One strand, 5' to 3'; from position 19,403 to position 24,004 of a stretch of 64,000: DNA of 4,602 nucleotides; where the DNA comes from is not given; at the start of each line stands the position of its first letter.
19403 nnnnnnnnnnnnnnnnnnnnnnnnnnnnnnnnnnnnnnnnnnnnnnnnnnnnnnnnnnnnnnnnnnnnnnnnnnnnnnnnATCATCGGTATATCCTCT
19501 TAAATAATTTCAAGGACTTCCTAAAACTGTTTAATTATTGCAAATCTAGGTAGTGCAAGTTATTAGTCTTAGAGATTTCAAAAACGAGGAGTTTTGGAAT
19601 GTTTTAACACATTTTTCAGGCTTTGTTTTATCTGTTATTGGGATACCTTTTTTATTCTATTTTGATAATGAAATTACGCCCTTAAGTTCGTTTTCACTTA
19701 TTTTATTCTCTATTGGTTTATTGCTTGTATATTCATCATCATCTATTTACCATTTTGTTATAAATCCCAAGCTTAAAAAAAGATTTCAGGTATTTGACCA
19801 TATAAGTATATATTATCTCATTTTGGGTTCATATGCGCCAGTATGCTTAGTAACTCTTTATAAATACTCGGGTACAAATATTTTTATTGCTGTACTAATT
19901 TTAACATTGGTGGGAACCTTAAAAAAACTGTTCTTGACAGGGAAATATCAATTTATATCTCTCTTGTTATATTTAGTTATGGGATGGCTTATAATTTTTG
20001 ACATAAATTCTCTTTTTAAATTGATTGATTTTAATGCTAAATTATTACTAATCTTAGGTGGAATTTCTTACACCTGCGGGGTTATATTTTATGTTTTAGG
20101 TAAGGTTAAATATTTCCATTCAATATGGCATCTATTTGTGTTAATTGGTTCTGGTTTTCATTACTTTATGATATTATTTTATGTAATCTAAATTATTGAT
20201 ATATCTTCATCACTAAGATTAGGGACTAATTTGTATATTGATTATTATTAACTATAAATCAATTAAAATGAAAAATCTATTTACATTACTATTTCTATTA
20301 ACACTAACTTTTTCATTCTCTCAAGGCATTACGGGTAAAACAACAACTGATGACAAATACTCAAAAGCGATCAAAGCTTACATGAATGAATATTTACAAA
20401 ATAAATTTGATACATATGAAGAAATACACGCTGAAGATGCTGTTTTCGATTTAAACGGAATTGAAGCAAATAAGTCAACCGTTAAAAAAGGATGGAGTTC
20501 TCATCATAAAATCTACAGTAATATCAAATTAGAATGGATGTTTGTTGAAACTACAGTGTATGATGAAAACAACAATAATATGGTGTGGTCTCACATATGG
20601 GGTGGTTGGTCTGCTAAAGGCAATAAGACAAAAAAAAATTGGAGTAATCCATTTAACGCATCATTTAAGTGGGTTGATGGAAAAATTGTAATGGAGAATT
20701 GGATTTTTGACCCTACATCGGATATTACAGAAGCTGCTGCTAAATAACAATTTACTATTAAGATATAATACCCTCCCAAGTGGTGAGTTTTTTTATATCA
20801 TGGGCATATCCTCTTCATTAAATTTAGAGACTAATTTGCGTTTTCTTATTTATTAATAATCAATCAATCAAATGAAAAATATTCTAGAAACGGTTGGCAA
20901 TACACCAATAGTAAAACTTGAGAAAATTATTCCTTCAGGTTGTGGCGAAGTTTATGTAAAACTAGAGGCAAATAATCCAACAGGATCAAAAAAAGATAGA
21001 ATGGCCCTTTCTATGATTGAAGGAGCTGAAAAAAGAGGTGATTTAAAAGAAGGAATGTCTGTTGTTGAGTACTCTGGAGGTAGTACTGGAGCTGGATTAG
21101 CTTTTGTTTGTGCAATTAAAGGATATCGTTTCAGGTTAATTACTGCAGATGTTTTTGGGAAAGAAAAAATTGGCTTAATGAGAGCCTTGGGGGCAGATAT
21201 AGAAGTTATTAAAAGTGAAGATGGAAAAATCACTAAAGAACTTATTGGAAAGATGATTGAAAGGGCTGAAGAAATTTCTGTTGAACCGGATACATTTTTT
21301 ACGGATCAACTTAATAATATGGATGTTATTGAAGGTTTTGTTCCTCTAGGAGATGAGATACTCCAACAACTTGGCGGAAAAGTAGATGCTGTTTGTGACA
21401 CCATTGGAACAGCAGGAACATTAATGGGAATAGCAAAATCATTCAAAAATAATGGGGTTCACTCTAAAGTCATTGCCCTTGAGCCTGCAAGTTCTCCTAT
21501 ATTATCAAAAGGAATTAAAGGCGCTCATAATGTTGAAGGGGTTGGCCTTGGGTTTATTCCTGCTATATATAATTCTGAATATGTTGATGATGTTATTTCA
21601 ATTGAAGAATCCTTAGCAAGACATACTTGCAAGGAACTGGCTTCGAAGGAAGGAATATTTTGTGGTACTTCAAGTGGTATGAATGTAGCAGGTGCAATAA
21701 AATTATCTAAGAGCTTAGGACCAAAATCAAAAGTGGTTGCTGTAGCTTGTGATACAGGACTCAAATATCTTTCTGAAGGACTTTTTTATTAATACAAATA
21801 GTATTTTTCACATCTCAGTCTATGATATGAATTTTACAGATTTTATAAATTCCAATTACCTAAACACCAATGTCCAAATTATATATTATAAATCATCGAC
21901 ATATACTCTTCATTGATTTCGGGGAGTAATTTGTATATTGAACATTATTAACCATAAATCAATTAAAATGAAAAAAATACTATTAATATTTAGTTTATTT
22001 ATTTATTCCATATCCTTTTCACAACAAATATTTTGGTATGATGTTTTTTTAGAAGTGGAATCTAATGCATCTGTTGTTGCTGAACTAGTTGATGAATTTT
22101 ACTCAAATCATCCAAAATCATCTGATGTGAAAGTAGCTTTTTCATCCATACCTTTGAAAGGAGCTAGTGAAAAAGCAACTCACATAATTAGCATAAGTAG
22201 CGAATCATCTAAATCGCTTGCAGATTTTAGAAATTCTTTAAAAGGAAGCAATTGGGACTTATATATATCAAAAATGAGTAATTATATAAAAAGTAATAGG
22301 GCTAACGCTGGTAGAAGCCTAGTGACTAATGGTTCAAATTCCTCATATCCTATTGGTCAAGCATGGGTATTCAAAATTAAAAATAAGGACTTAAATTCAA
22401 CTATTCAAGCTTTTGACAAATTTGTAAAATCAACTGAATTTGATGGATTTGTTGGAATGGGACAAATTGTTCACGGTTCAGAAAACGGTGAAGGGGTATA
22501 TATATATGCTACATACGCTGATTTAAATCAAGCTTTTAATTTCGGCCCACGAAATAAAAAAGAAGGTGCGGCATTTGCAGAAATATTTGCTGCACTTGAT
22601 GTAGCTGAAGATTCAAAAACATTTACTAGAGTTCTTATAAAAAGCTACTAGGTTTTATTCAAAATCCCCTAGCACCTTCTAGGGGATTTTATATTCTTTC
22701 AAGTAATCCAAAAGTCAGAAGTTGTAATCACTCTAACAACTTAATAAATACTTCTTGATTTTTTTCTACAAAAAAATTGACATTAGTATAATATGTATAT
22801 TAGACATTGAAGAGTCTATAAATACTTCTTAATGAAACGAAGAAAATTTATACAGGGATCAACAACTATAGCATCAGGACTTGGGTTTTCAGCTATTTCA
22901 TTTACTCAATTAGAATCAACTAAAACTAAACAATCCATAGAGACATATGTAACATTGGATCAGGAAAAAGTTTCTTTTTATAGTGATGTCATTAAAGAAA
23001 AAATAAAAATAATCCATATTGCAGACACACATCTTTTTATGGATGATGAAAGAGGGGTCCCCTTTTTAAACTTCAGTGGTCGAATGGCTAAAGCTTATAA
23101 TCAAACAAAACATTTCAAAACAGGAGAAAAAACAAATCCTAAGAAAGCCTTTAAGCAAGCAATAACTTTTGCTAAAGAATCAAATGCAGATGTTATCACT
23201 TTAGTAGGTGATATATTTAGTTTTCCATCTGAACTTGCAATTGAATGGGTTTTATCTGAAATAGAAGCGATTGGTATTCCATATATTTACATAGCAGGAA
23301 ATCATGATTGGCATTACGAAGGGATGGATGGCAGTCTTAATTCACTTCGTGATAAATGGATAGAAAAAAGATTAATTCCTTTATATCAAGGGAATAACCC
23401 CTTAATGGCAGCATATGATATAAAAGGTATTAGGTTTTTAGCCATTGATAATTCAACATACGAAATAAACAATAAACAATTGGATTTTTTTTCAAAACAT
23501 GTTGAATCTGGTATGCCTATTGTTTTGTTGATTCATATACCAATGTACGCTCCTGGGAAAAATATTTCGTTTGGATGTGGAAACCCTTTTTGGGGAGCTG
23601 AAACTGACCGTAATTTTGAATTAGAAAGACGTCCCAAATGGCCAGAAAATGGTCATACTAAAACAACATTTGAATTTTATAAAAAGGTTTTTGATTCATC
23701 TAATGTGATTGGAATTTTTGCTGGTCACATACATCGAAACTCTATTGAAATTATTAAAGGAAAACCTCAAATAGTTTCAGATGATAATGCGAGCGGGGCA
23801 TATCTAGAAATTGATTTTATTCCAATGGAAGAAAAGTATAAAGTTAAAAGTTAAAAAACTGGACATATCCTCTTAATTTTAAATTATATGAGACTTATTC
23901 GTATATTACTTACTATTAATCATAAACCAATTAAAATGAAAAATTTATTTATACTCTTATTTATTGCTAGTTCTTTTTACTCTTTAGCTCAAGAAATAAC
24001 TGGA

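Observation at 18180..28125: Array of unrelated genes, each with its own copy of one homologous promoter/5'-leader module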

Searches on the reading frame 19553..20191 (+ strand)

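Call 7: search_protein_families(library=pfam, max_evalue=0.01, proteins=[window:19553-20191:+])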
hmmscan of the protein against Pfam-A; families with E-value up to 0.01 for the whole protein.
window:19553-20191:+ (212 aa): 2 families
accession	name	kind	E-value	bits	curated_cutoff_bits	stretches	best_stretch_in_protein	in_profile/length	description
PF03006.26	HlyIII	-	1.1e-31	110.7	26.2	1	11-204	4-224/224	Haemolysin-III related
PF05875.18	Ceramidase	-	0.00011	22.2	32.5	1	13-156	22-153/259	Ceramidase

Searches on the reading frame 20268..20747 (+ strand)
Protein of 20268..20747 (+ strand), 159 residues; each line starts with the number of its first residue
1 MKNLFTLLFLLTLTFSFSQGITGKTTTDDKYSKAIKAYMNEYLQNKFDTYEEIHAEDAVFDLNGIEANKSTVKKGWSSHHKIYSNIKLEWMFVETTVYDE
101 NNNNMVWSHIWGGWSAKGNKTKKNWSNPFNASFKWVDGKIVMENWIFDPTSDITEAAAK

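Call 7: search_protein_families(library=pfam, max_evalue=0.01, proteins=[window:20268-20747:+])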
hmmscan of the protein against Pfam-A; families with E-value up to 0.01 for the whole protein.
window:20268-20747:+ (159 aa): 0 families

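Call 80: search_solved_structures(query=window:20268-20744:+, max_evalue=1)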
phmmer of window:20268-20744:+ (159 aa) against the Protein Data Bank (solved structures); distinct sequences matched with E-value up to 1: 0.

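Call 83: search_protein_families(library=padloc, max_evalue=0.001, proteins=[window:20268-20747:+])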
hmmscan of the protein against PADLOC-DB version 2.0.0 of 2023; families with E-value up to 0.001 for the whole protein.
window:20268-20747:+ (159 aa): 0 families

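Call 84: search_protein_families(library=ncbifam, max_evalue=0.001, proteins=[window:20268-20747:+])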
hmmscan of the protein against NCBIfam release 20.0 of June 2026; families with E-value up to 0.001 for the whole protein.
window:20268-20747:+ (159 aa): 0 families

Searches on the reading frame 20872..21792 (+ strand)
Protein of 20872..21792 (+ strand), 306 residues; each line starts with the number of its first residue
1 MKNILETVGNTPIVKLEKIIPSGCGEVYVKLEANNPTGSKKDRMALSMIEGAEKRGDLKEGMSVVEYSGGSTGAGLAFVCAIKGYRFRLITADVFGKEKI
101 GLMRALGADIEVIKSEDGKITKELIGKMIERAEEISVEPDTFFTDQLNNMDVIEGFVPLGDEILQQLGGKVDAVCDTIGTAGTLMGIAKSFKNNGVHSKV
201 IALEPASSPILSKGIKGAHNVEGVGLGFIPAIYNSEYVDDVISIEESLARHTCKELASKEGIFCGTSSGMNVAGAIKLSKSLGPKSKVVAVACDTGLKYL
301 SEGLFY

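Call 7: search_protein_families(library=pfam, max_evalue=0.01, proteins=[window:20872-21792:+])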
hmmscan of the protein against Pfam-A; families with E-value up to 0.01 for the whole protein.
window:20872-21792:+ (306 aa): 1 family
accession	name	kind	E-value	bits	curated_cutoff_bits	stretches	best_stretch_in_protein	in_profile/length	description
PF00291.31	PALP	-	2.4e-65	221.2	35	1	5-294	2-295/295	Pyridoxal-phosphate dependent enzyme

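Call 13: find_encoding_contigs(protein=window:20872-21792:+, flank=10000, max_places=6)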
Protein window:20872-21792:+ (306 aa): no gene with exactly this product is on record in the collection.

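Call 84: search_protein_families(library=ncbifam, max_evalue=0.001, proteins=[window:20872-21792:+])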
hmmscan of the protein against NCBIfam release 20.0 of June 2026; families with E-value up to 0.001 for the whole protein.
window:20872-21792:+ (306 aa): 34 families (the best 25 are shown)
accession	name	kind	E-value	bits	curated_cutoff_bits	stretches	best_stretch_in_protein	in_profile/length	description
TIGR01136.1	cysKM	subfamily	1.2e-80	271.1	344.15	1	5-305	2-299/299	cysteine synthase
TIGR01139.1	cysK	equivalog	3.5e-76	256.3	350.95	1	5-305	2-298/298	cysteine synthase A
TIGR01138.1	cysM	equivalog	4.8e-70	236.4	394.2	1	4-305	2-290/290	cysteine synthase B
NF007989.0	PRK10717.1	equivalog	4e-68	229.9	387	1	2-302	6-315/334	cysteine synthase A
NF008735.0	PRK11761.1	equivalog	1.8e-66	224.4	413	1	1-305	3-294/296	cysteine synthase CysM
TIGR03945.1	PLP_SbnA_fam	equivalog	2e-62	211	349.95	1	4-301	1-296/304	2,3-diaminopropionate biosynthesis protein SbnA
TIGR01137.1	cysta_beta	equivalog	9.3e-62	209.2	510.25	1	1-302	2-308/457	cystathionine beta-synthase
NF053679.1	CysteaSynCapA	equivalog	1.2e-49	168.9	600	1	2-301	8-316/329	cysteate synthase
NF005292.0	PRK06815.1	equivalog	5.5e-21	74.9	371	1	5-293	16-304/320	threonine/serine dehydratase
NF006094.0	PRK08246.1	subfamily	1.5e-18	67.2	331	1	4-222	17-217/310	serine/threonine dehydratase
NF004170.0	PRK05638.1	equivalog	8.1e-16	57.6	421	1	8-300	64-359/442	threonine synthase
NF006390.0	PRK08639.1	equivalog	2.3e-15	56.5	421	1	3-222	18-229/418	threonine ammonia-lyase IlvA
NF005147.0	PRK06608.1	equivalog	8.7e-15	54.3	380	1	4-207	18-209/339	serine/threonine dehydratase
NF052478.1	CystDsulMYC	equivalog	2.5e-14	53.4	600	1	26-299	38-320/354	L-cysteine desulfhydrase Cds1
TIGR02079.1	THD1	equivalog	1.9e-13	50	440.55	1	2-222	8-221/410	threonine ammonia-lyase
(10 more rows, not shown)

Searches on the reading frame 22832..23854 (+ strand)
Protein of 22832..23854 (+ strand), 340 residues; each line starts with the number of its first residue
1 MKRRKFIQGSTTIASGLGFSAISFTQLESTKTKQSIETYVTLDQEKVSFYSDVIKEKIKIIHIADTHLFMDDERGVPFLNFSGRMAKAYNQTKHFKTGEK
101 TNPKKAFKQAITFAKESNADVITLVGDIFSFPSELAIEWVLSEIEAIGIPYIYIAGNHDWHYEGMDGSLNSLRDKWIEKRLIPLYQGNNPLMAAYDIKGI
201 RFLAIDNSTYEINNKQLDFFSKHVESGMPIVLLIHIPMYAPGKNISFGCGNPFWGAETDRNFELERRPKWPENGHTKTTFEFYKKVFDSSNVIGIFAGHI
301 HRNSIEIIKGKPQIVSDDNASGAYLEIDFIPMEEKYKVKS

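Call 7: search_protein_families(library=pfam, max_evalue=0.01, proteins=[window:22832-23854:+])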
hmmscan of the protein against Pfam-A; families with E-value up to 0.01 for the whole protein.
window:22832-23854:+ (340 aa): 2 families
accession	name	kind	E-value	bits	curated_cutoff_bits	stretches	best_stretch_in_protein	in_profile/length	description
PF00149.33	Metallophos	-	4.7e-13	50.4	21.5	1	58-302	1-190/191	Calcineurin-like phosphoesterase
PF12850.12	Metallophos_2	-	0.0011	19.5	27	0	60-169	3-60/154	Calcineurin-like phosphoesterase superfamily domain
